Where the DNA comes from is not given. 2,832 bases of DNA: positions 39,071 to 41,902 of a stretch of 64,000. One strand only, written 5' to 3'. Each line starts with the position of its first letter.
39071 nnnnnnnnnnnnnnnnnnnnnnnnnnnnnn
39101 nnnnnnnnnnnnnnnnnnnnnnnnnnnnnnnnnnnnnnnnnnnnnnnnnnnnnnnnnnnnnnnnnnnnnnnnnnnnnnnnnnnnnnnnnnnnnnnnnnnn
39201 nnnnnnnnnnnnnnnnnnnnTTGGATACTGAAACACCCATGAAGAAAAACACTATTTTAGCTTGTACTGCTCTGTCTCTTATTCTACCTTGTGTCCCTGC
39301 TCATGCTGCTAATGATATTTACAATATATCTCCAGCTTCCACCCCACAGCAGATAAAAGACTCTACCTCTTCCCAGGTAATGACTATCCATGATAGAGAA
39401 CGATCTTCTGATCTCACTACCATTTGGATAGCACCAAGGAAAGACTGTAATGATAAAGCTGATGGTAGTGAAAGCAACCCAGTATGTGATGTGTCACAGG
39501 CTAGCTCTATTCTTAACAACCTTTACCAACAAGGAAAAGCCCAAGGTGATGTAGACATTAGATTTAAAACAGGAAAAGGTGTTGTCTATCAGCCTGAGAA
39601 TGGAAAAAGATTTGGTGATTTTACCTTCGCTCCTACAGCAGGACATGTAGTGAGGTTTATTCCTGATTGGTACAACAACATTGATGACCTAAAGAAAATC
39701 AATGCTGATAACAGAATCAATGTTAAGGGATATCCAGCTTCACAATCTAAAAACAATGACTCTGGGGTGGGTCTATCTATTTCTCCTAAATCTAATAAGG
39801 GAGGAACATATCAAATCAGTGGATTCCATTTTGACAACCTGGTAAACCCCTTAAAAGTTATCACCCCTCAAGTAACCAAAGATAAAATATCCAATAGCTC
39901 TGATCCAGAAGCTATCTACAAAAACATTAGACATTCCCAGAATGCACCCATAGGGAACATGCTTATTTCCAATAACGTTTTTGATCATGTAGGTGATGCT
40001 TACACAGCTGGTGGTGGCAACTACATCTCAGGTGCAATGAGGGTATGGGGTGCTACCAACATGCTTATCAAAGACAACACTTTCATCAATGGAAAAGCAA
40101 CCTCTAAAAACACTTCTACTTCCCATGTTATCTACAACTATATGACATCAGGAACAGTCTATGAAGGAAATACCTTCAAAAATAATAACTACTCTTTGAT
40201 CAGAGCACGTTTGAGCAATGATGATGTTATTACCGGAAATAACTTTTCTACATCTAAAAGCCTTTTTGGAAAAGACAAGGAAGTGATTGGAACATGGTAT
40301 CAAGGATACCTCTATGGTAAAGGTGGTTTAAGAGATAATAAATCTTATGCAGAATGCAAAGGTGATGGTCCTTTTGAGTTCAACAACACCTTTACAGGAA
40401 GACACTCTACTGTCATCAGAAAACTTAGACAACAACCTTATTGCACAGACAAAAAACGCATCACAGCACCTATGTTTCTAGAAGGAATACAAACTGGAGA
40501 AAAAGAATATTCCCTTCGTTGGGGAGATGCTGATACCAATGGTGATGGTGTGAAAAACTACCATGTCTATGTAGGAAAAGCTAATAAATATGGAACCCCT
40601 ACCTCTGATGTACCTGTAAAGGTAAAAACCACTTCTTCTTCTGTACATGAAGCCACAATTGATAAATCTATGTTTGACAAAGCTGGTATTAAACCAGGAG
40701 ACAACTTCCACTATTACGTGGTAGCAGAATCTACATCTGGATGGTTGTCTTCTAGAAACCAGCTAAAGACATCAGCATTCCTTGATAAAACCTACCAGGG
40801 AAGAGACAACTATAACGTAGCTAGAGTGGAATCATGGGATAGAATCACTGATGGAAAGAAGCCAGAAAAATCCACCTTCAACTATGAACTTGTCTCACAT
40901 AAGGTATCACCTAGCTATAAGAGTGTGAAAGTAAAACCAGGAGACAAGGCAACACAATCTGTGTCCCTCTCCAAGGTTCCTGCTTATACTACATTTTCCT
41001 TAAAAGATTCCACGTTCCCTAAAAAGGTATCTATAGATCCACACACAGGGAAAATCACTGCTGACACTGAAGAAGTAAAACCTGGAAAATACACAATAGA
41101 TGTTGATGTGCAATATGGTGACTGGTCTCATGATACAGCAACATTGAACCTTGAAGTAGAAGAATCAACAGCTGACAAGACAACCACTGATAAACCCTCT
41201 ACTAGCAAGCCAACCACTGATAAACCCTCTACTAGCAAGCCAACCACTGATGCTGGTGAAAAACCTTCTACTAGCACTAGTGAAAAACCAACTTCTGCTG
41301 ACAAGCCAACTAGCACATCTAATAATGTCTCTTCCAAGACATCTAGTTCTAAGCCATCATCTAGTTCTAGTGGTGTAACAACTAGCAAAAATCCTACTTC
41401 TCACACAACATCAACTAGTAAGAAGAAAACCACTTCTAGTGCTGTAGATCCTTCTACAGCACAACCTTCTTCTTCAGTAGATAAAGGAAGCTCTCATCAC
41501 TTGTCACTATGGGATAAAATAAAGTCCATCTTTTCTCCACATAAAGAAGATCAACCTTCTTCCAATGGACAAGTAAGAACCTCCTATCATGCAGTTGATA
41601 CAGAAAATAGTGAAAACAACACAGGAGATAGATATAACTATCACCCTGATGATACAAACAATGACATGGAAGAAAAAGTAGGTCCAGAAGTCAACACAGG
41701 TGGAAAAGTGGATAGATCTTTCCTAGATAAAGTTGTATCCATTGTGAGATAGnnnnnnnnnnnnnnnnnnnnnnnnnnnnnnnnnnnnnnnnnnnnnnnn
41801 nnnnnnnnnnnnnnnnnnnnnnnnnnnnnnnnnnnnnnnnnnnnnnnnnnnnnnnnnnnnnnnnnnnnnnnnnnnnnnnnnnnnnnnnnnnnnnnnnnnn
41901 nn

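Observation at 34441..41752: Conserved C-terminal tail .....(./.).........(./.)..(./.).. on two tandem S1 proteases and a beta-helix surface protein; a sortase is nearby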

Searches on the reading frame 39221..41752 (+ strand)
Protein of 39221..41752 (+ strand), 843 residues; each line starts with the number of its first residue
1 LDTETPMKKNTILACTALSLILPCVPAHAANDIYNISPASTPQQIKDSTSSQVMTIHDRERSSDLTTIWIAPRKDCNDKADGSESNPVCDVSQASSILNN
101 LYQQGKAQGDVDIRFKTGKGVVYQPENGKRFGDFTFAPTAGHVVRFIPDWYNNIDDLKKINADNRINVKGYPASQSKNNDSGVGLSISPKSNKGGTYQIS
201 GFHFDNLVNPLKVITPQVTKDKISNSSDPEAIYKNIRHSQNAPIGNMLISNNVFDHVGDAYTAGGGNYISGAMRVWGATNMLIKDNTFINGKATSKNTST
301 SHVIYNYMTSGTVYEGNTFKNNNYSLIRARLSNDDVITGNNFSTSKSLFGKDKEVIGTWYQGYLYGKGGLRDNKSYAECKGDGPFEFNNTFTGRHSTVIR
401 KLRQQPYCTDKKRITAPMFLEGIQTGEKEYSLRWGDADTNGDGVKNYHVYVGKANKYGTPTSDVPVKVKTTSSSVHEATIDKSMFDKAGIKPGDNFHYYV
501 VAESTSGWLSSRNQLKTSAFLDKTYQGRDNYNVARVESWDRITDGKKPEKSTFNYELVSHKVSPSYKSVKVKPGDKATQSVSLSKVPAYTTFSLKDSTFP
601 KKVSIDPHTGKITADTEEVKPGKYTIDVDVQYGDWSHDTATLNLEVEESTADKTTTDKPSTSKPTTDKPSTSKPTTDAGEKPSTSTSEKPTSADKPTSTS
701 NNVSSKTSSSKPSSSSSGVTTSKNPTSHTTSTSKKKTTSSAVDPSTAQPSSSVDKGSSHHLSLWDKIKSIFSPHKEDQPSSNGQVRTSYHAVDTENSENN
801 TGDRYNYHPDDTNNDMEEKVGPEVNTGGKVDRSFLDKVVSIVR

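Call 4: search_protein_families(library=pfam, proteins=[window:39221-41752:+], max_evalue=0.01)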
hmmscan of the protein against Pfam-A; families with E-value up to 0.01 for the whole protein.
window:39221-41752:+ (843 aa): 1 family
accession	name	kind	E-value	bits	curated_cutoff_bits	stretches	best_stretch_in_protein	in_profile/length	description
PF18957.6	RibLong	-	1.5e-14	55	27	1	561-647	3-93/93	Long Rib domain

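Call 5: search_protein_families(library=ncbifam, proteins=[window:39221-41752:+], max_evalue=10)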
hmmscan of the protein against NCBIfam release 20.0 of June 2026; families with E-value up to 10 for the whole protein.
window:39221-41752:+ (843 aa): 3 families
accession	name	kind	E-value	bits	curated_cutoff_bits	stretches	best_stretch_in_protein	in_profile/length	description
NF011512.0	PRK14950.1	equivalog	0.09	11.9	593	1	631-796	345-500/585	DNA polymerase III subunits gamma and tau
NF005846.3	PRK07764.1-6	equivalog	0.9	8.5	625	1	647-772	434-562/628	DNA polymerase III subunit gamma and tau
NF046048.1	NlpC_P60_DIP1281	equivalog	4.5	6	517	1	648-826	226-431/587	DIP1281 family NlpC/P60 protein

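Call 91: search_solved_structures(query=window:39239-41752:+, max_evalue=1)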
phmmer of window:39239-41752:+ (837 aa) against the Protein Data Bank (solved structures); distinct sequences matched with E-value up to 1: 0.

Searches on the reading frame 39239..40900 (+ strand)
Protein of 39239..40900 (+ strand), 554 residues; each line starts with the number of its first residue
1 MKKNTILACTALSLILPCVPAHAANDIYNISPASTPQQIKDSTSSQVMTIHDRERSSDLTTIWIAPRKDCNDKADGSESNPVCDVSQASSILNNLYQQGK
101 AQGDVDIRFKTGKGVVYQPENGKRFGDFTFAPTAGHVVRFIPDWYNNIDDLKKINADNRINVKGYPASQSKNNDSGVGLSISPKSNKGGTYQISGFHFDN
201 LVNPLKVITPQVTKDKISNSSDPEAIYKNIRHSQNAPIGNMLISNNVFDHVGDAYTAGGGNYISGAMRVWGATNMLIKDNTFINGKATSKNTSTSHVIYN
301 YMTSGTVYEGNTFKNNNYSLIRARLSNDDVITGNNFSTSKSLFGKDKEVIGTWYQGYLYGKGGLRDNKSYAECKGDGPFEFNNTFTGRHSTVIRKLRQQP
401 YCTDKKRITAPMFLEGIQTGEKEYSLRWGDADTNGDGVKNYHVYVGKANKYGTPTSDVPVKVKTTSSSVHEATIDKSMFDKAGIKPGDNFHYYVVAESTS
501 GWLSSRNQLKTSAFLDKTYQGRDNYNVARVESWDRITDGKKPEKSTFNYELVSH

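Call 92: search_protein_families(library=pfam, proteins=[window:39239-40900:+], max_evalue=0.1)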
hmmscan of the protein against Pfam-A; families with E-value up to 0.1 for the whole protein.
window:39239-40900:+ (554 aa): 1 family
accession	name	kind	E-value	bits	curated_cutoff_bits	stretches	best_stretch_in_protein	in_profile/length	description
PF00041.27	fn3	-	0.062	13.9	25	0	410-509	2-81/84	Fibronectin type III domain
